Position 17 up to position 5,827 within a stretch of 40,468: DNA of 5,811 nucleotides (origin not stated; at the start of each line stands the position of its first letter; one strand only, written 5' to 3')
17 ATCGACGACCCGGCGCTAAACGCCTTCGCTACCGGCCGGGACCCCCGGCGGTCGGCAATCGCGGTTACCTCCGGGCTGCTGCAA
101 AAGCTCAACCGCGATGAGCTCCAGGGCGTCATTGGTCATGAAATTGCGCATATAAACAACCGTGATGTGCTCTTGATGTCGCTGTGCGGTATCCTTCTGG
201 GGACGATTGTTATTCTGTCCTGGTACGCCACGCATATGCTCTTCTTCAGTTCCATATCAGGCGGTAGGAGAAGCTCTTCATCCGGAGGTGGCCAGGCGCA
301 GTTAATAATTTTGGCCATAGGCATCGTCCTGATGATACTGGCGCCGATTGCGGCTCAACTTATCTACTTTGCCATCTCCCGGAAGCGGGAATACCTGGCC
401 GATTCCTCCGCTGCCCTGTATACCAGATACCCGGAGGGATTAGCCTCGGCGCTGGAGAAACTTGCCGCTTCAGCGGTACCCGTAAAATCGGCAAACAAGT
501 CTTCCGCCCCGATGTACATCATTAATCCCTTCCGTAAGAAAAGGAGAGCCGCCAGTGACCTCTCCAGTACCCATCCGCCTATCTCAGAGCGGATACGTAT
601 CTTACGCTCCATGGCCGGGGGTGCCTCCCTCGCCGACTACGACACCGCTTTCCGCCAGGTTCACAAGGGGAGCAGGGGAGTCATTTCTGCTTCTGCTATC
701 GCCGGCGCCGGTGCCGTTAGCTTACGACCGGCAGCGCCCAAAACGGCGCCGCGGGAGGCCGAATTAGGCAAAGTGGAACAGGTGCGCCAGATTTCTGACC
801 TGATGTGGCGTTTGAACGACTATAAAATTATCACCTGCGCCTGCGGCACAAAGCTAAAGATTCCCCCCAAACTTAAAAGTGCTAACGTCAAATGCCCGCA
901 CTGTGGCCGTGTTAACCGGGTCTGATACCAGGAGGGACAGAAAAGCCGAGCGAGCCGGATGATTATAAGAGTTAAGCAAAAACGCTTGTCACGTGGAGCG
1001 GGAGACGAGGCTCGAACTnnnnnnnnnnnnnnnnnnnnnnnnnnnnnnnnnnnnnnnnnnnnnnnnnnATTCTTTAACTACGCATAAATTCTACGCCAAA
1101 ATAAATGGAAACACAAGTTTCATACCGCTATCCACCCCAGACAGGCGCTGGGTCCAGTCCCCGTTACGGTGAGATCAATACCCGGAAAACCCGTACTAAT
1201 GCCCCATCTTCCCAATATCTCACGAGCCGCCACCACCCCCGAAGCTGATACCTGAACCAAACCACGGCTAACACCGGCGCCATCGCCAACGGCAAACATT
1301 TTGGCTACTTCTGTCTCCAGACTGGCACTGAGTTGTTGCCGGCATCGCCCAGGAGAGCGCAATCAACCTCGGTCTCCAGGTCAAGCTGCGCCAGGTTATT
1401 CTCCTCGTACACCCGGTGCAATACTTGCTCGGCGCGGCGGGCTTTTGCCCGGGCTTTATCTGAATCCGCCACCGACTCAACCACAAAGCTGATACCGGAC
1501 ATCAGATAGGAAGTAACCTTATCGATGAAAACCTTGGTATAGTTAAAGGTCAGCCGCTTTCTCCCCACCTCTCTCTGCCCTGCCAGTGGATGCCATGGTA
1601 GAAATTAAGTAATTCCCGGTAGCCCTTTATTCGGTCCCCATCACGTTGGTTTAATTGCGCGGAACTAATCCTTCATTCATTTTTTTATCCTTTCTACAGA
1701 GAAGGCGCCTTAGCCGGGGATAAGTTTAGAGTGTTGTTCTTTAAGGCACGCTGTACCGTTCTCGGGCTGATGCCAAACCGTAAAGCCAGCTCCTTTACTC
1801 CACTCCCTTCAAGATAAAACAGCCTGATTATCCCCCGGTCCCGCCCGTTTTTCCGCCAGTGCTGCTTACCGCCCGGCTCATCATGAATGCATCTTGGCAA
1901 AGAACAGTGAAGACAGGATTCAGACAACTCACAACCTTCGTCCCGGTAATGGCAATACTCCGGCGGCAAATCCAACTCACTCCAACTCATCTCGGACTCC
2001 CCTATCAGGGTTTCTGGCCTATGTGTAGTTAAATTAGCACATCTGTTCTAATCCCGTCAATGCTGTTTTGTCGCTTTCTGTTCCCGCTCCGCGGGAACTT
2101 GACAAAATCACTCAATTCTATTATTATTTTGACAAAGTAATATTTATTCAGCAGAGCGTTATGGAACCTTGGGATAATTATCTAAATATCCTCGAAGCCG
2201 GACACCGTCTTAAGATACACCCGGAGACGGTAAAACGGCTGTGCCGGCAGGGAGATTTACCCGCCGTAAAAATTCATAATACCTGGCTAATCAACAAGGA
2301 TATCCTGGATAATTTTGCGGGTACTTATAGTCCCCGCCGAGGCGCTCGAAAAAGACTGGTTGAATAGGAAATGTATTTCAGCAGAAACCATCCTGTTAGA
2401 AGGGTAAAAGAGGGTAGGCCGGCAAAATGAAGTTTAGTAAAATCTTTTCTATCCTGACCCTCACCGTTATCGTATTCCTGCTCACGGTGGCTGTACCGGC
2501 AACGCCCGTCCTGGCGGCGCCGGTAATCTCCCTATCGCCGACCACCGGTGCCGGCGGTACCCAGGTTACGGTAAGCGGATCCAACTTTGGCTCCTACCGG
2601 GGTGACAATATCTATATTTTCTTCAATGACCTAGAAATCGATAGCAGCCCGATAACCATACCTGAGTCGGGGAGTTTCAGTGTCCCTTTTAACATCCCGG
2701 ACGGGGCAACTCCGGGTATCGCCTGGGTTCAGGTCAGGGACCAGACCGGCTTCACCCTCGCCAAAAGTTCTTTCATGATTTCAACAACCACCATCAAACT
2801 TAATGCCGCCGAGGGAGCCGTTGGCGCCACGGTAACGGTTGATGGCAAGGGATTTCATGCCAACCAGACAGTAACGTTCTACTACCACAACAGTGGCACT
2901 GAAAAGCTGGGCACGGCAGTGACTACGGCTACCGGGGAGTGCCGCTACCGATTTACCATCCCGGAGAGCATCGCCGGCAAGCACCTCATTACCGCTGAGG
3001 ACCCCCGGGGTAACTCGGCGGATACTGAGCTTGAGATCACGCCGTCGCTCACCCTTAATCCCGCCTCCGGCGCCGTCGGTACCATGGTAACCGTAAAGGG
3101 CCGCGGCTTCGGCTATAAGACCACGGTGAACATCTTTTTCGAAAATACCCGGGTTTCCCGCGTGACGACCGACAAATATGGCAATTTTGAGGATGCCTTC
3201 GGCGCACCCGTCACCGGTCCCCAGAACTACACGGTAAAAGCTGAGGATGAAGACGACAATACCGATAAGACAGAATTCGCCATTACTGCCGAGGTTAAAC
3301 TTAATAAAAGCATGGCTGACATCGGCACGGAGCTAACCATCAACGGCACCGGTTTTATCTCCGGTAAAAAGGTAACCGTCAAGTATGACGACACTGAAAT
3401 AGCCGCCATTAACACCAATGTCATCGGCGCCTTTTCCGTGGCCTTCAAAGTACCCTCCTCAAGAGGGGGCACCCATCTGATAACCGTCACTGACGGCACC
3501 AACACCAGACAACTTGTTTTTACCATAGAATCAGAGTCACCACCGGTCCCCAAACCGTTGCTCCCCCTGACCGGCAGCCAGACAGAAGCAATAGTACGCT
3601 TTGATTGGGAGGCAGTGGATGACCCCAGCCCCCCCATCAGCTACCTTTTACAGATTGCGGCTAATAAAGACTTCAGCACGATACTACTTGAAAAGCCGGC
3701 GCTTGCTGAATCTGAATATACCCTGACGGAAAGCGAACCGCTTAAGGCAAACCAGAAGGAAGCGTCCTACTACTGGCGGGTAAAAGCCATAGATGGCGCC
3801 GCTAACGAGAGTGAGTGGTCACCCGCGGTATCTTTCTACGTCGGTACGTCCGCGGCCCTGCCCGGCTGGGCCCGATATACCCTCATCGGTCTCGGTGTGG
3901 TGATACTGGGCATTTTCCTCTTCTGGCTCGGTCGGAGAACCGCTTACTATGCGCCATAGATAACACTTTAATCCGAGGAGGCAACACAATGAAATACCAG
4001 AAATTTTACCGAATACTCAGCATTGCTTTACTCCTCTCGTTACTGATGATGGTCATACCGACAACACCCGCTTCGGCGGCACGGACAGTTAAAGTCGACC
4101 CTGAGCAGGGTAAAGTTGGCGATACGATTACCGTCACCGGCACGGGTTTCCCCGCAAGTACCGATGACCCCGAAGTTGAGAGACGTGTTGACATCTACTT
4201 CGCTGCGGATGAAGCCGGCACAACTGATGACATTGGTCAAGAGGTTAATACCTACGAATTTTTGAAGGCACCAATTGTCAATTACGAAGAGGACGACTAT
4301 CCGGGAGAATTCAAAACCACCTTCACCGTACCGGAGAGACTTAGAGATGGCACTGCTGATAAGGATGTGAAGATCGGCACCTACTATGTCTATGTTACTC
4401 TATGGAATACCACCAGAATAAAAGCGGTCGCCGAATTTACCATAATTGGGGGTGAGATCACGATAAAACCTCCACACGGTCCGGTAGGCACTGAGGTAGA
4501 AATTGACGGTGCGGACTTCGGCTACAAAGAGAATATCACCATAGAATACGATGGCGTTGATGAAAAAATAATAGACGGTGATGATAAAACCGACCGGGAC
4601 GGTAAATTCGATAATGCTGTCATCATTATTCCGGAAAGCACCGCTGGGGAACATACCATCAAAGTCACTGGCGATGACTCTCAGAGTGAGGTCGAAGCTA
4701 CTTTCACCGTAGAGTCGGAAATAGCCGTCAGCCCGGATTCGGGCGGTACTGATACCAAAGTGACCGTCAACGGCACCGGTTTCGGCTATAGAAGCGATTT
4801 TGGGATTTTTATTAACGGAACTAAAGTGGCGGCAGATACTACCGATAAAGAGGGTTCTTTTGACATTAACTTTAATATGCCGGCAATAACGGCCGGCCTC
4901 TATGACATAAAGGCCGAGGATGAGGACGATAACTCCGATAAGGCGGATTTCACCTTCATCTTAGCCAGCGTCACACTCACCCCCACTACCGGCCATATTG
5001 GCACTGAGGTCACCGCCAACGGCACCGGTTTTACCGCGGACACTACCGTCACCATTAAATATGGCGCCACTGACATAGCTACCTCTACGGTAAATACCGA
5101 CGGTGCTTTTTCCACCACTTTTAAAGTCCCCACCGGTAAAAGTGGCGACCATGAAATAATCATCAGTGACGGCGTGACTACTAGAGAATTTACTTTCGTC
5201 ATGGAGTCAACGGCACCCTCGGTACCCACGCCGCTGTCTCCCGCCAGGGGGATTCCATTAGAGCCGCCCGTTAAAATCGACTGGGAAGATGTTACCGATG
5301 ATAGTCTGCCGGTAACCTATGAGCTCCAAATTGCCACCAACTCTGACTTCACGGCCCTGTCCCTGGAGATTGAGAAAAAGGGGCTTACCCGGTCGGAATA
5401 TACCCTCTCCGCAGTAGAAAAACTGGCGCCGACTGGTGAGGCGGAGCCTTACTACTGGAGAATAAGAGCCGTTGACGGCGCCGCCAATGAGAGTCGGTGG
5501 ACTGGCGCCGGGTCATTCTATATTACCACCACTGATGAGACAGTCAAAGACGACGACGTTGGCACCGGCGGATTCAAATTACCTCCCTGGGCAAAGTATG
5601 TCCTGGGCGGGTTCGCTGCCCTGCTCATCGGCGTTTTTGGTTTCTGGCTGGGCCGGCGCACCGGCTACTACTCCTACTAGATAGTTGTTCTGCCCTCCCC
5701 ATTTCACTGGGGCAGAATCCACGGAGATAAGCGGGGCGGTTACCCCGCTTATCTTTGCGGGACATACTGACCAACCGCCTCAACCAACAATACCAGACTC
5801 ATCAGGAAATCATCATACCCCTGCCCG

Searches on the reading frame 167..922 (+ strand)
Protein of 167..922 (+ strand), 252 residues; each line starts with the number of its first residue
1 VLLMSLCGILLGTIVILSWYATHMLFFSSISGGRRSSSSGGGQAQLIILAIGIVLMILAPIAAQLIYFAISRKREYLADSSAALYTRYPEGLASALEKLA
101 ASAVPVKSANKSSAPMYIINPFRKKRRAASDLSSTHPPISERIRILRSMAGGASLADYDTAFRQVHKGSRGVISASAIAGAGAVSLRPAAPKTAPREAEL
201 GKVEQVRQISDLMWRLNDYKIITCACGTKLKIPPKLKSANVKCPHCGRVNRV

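Call 90: search_protein_families(library=pfam, proteins=[window:167-922:+], max_evalue=0.001)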
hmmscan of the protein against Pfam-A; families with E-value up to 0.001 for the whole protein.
window:167-922:+ (252 aa): 1 family
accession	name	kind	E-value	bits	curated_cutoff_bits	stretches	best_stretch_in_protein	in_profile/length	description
PF01435.24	Peptidase_M48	-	9.1e-10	39.1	20.3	1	38-149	114-185/186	Peptidase family M48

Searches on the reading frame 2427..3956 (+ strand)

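Call 27: search_protein_families(library=pfam, proteins=[window:2427-3956:+], max_evalue=0.0001)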
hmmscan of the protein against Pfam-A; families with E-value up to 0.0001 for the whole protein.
window:2427-3956:+ (510 aa): 2 families
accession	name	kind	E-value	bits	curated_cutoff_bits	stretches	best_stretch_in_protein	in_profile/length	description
PF01833.30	TIG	-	3.4e-16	59.4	20.9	1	298-359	14-76/84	IPT/TIG domain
PF25788.1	Ig_Rha78A_N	-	7.6e-05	23.4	27.4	0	391-474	21-103/105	Rha78A-like, N-terminal immunoglobulin domain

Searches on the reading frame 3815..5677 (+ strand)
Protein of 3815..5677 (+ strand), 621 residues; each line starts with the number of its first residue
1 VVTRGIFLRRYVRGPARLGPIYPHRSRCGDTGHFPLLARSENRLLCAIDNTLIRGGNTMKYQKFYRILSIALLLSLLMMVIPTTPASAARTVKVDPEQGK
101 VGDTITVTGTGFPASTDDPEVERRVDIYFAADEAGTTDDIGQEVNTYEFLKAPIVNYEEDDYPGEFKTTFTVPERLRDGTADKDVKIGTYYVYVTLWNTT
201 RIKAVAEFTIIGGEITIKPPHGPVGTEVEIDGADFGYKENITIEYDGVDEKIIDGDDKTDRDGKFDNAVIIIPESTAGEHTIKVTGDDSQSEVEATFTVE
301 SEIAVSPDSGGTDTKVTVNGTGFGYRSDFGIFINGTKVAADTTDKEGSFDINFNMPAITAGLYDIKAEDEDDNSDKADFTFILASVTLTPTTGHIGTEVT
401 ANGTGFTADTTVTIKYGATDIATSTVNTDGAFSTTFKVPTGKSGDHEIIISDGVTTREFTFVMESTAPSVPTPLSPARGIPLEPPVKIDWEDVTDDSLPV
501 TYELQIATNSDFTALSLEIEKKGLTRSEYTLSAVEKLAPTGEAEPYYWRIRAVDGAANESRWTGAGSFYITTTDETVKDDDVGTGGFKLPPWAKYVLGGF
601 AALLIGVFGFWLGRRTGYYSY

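Call 27: search_protein_families(library=pfam, proteins=[window:3815-5677:+], max_evalue=0.0001)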
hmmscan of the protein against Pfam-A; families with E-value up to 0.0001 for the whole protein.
window:3815-5677:+ (621 aa): 1 family
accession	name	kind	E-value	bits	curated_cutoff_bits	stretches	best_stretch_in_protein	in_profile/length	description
PF01833.30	TIG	-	2e-19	69.8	20.9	0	388-452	6-70/84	IPT/TIG domain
